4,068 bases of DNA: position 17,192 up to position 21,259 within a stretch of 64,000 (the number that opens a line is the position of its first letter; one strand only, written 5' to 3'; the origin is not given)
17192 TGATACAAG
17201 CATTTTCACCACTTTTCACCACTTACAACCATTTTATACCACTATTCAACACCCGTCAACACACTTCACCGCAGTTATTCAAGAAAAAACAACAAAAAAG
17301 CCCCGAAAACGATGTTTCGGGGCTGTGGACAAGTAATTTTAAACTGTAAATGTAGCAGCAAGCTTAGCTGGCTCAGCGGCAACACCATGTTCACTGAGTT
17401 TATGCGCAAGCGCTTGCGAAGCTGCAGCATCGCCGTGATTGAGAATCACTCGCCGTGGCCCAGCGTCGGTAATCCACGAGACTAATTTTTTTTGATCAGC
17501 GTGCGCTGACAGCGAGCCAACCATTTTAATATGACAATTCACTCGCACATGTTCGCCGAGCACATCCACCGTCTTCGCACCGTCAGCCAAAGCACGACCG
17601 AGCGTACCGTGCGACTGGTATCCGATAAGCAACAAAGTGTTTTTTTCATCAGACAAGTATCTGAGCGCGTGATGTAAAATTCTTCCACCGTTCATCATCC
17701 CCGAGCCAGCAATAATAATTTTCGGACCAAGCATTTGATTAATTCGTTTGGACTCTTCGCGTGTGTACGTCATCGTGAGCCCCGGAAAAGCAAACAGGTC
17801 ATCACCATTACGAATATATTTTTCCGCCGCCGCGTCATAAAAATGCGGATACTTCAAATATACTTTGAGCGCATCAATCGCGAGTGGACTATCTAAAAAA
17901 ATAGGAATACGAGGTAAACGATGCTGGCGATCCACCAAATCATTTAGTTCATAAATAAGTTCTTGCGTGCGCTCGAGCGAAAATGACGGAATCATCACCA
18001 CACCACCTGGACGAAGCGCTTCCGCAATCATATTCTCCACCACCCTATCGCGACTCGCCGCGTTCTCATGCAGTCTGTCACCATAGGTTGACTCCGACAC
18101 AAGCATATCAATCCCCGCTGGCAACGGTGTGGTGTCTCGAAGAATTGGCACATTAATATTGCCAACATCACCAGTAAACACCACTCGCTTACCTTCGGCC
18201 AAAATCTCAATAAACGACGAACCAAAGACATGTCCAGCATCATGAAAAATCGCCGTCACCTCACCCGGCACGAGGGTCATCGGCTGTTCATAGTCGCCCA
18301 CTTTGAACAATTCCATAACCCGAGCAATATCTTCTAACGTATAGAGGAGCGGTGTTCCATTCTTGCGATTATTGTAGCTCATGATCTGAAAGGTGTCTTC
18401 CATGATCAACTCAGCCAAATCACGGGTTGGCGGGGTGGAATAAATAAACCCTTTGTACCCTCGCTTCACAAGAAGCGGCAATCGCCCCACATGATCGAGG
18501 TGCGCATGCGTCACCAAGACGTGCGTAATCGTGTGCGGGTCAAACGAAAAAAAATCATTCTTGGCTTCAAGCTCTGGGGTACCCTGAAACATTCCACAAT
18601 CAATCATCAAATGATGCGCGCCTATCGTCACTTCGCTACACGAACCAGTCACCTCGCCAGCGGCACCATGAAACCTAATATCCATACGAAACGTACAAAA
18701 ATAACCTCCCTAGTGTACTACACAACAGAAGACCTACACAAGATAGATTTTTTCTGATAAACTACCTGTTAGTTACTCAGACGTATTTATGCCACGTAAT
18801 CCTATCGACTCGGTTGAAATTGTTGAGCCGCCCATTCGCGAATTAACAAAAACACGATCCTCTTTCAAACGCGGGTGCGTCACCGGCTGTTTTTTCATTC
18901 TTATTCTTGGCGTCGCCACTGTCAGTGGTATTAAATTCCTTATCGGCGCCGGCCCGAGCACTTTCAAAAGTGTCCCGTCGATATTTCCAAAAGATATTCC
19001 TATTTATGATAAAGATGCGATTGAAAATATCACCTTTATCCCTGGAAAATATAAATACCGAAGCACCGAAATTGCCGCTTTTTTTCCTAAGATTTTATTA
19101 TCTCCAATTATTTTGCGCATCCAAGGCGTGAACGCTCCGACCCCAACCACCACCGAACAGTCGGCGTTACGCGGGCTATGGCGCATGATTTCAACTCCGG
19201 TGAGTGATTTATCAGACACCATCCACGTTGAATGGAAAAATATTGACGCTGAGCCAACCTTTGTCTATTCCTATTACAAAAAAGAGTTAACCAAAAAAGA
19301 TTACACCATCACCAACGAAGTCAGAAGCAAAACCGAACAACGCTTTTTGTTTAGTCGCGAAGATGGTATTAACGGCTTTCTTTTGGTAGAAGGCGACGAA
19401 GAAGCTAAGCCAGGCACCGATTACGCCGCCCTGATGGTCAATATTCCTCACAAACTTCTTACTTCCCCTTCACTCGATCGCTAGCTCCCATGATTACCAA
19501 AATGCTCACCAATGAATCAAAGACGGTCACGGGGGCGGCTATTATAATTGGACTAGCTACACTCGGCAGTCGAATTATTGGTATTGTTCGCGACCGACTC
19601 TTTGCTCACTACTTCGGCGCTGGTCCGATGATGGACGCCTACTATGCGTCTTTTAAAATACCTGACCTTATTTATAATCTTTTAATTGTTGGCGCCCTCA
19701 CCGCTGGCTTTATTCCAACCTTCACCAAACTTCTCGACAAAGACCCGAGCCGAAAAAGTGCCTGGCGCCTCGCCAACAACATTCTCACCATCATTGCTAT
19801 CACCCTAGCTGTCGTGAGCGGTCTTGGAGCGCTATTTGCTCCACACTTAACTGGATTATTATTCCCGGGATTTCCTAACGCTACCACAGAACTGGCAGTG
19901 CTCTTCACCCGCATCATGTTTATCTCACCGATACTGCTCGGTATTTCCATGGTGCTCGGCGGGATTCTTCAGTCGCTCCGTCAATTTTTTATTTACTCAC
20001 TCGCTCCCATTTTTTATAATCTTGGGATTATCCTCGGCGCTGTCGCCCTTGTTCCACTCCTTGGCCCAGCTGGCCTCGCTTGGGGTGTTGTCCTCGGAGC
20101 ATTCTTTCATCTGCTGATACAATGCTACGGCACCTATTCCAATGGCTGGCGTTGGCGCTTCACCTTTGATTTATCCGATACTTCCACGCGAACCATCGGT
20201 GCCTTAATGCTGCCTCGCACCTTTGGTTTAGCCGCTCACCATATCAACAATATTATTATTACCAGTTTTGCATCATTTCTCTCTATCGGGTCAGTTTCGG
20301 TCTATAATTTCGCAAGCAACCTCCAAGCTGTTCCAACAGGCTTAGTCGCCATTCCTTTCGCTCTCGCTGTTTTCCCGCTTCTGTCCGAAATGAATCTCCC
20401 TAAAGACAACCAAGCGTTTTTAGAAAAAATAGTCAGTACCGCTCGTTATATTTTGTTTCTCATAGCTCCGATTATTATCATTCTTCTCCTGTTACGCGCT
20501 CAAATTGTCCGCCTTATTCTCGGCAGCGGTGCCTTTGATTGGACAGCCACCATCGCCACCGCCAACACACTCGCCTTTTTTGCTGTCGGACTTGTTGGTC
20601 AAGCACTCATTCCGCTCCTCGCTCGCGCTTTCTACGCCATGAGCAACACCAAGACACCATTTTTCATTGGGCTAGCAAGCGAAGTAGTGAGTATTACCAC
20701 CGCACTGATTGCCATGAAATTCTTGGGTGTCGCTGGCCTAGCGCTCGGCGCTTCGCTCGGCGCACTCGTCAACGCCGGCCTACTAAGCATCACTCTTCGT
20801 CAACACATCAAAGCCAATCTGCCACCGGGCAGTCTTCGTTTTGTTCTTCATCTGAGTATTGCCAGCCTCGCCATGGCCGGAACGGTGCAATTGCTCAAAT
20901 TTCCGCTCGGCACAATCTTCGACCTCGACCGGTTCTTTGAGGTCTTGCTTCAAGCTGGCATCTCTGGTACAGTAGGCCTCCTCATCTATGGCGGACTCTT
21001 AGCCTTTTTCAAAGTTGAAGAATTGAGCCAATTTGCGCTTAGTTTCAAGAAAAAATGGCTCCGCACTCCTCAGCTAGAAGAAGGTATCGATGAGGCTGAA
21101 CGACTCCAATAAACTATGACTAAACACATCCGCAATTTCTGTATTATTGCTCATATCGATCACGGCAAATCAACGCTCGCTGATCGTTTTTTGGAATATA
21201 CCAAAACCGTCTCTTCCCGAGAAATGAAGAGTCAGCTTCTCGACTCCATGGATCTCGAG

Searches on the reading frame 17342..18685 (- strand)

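Call 64: search_protein_families(library=pfam, proteins=[window:17342-18685:-], max_evalue=0.00001)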
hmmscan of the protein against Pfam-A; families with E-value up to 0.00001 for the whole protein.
window:17342-18685:- (448 aa): 5 families
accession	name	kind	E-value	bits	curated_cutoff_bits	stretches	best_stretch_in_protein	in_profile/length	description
PF10996.14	Beta-Casp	-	5.7e-38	130.6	27.7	1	240-366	1-120/120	Beta-Casp domain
PF07521.17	RMMBL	-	1.4e-14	54.2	21.6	1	380-435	2-58/63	Zn-dependent metallo-hydrolase RNA specificity domain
PF00753.33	Lactamase_B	-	4.4e-14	53.3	22.7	1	11-185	3-161/196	Metallo-beta-lactamase superfamily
PF16661.11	Lactamase_B_6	-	3.2e-12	46.7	27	1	23-173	6-161/193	Metallo-beta-lactamase superfamily domain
PF12706.13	Lactamase_B_2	-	3.8e-08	33.6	27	1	49-200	27-165/200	Beta-lactamase superfamily domain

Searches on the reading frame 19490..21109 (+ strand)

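Call 64: search_protein_families(library=pfam, proteins=[window:19490-21109:+], max_evalue=0.00001)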
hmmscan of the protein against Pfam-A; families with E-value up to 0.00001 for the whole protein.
window:19490-21109:+ (540 aa): 2 families
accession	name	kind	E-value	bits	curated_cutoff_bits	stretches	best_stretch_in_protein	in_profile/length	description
PF03023.19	MurJ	-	1e-86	291.8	27.4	1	38-469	1-432/451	Lipid II flippase MurJ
PF01943.22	Polysacc_synt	-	1.4e-08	35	28.2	1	72-301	54-273/274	Polysaccharide biosynthesis protein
